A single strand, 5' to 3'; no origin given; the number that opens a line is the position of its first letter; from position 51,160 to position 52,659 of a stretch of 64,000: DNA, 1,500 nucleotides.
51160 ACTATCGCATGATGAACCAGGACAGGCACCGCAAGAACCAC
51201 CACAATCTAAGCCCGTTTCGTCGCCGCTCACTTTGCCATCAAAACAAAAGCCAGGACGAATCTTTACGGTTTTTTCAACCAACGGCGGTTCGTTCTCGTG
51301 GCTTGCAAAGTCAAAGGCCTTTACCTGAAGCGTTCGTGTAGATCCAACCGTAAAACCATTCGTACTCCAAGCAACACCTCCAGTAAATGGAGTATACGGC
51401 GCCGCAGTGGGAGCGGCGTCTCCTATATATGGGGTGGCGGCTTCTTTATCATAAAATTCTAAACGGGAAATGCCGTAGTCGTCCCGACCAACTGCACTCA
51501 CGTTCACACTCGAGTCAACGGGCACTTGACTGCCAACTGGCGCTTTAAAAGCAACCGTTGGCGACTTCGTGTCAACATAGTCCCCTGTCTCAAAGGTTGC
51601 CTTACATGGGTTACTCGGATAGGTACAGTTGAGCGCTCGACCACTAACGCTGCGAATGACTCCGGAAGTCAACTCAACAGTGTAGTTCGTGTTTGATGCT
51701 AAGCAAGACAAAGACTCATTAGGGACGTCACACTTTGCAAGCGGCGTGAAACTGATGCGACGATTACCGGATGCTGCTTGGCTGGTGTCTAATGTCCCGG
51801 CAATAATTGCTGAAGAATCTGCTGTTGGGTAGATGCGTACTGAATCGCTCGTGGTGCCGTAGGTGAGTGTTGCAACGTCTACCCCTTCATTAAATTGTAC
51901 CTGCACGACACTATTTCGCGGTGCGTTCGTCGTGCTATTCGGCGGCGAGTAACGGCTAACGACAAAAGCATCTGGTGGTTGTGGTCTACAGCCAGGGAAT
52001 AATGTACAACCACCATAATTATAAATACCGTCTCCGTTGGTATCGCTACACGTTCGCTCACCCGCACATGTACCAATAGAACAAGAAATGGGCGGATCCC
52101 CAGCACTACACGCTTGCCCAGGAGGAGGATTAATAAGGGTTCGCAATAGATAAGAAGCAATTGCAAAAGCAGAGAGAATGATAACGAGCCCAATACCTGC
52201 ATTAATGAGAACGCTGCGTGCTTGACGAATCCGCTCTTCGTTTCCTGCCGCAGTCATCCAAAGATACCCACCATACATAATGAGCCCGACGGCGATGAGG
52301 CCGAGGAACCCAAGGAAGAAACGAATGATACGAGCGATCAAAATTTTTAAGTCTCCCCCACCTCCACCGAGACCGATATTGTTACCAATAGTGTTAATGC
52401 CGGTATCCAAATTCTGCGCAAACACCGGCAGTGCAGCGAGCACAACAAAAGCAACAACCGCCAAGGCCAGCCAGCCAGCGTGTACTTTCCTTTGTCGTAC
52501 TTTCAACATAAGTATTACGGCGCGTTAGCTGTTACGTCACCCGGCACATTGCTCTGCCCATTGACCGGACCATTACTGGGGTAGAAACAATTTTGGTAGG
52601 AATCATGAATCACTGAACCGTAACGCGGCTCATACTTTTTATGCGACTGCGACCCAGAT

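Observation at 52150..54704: The giant protein and its upstream neighbour share an N-terminal pilin-like signal-peptide plus two-helix anchor module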

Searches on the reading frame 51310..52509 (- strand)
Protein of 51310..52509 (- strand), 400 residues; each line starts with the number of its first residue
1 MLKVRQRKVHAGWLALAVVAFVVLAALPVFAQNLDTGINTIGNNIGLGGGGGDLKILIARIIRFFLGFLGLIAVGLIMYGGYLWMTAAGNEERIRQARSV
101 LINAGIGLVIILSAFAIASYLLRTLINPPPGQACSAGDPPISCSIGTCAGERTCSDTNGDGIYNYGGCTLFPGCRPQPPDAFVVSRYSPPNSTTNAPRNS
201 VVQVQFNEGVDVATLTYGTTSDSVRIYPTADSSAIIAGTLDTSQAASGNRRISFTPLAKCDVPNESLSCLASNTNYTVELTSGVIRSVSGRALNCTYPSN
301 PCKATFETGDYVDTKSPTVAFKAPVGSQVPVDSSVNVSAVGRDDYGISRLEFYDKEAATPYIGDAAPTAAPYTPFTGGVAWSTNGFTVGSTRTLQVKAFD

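Call 7: search_protein_families(library=pfam, proteins=[window:51310-52509:-], max_evalue=1)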
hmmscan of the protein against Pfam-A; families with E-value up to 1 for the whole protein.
window:51310-52509:- (400 aa): 5 families
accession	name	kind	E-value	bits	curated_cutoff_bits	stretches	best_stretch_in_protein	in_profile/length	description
PF18895.5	T4SS_pilin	-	3.6e-09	37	26.6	1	57-121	8-71/71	Type IV secretion system pilin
PF13205.12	Big_5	-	2.9e-08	34.8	23.6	1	181-294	4-96/105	Bacterial Ig-like domain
PF04956.18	TrbC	-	0.0014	19.2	27.9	1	6-121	5-98/98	TrbC/VIRB2 pilin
PF17957.7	Big_7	-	0.0044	18.1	24.1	1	317-373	1-53/70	Bacterial Ig domain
PF06570.16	DUF1129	-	0.13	12.3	29.1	1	72-128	122-177/207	Protein of unknown function (DUF1129)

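Call 12: search_protein_families(library=ncbifam, proteins=[window:51310-52509:-], max_evalue=0.1)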
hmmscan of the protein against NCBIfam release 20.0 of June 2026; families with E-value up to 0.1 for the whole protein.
window:51310-52509:- (400 aa): 1 family
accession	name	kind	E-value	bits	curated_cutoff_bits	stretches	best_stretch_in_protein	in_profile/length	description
NF045849.1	ICE_MMCAP2_0565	equivalog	2e-08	33.8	40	1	57-122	12-77/80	Mbov_0395 family pilin-like conjugal transfer protein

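Call 24: find_related_loci(query=window:51310-52509:-, collection=genome_contigs, flank=10000)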
Query window:51310-52509:- (400 aa) in genome_contigs; peptide patterns used: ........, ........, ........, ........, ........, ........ (x = any residue, [..] = any of these).
63 stretches matched a pattern; 5 encode a relative of the query (tblastn E <= 1e-3); 5 distinct loci.
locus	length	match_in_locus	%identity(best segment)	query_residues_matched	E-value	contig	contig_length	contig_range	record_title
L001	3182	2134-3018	28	13-352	5e-29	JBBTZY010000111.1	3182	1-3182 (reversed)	MAG: Patescibacteria group bacterium isolate H52-bin160_1 H52_bin160_1_000000000111, whole genome shotgun sequence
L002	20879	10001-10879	30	8-337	9e-26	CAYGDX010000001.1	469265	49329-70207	MAG TPA_asm: uncultured Gammaproteobacteria bacterium isolate ERP113451_co1_232 genome assembly, contig: NODE_2_length_4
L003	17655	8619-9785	27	39-400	2e-29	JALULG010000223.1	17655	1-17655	MAG: bacterium isolate S144_metabat2_scaf2bin.204 S144_NODE_977_length_17655_cov_4.685132, whole genome shotgun sequence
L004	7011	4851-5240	43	3-125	4e-18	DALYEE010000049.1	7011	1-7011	MAG TPA_asm: Candidatus Magasanikbacteria bacterium isolate CTOTU14245 NODE_2890_length_7011_cov_2.954140, whole genome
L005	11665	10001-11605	42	16-129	1e-16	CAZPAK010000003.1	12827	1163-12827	MAG TPA_asm: uncultured Gammaproteobacteria bacterium isolate SRP098346_co1_188 genome assembly, contig: NODE_5802_lengt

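Call 78: search_protein_families(library=pfam, proteins=[L005:694-3522:-], max_evalue=0.0001)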
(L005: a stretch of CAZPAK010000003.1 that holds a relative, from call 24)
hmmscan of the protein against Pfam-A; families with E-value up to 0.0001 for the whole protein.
L005:694-3522:- (943 aa): 5 families
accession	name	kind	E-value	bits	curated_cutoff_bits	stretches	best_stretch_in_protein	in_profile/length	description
PF00476.26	DNA_pol_A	-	1.1e-154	515.5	34.3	1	557-935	2-381/381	DNA polymerase family A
PF02739.22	5_3_exonuc_N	-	2.2e-52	177.5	34.3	1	7-172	1-163/164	5'-3' exonuclease, N-terminal resolvase-like domain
PF01367.25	5_3_exonuc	-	1.9e-30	105.7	40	1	175-273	2-93/97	5'-3' exonuclease, C-terminal SAM fold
PF01612.26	DNA_pol_A_exo1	-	7e-29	101.3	23.6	1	325-525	1-173/173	3'-5' exonuclease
PF22619.2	DNA_polI_exo1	-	2e-11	44.3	27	1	411-489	38-116/140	DNA polymerase I, ribonuclease H-like domain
